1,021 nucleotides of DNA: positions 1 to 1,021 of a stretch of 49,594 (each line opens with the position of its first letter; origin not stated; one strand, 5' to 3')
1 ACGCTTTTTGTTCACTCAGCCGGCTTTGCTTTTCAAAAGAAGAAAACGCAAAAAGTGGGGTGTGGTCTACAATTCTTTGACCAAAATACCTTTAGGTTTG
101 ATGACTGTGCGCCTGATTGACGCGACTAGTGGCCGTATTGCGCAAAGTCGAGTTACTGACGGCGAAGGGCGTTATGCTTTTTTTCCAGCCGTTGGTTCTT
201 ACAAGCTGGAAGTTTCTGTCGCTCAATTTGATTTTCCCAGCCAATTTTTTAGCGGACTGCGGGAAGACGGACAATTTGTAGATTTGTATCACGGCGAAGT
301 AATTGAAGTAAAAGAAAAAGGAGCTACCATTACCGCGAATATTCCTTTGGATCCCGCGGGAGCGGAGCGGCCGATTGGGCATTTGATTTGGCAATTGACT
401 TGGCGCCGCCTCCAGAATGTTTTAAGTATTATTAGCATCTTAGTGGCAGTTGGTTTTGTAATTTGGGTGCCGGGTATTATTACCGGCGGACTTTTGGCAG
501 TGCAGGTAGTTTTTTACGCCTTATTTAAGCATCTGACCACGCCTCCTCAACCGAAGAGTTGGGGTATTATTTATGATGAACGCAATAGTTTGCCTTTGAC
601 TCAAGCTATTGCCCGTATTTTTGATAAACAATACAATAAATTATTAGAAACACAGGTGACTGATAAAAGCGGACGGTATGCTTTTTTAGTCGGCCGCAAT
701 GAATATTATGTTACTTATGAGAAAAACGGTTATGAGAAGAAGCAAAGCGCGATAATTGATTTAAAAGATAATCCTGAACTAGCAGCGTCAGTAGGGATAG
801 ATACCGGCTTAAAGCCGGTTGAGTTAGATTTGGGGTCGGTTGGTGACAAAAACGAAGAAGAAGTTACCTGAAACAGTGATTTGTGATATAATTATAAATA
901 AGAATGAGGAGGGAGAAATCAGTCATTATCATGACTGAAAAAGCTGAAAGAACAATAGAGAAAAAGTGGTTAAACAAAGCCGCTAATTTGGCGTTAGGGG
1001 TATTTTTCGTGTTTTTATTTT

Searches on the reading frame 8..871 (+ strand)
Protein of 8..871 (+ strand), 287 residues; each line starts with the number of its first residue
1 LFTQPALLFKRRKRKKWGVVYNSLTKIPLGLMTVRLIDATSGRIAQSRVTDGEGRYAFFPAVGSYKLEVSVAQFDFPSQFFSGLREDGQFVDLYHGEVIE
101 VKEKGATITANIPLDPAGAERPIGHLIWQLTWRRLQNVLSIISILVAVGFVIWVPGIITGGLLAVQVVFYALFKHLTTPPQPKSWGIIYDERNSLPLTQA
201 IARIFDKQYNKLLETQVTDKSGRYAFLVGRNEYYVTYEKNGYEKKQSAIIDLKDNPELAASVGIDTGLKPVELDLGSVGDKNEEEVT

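Call 109: search_protein_families(library=pfam, proteins=[window:8-871:+], max_evalue=0.001)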
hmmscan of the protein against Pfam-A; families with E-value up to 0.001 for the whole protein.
window:8-871:+ (287 aa): 3 families
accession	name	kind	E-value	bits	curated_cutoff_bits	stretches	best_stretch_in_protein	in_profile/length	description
PF13620.12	CarboxypepD_reg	-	1.5e-11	44.9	32.3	1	18-74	4-59/82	Carboxypeptidase regulatory-like domain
PF17210.9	SdrD_B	-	1.8e-05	25.3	29.7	0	32-71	27-66/112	SdrD B-like domain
PF11974.14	bMG3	-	0.00043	20.7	34.9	0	196-259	27-92/103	Bacterial alpha-2-macroglobulin MG3 domain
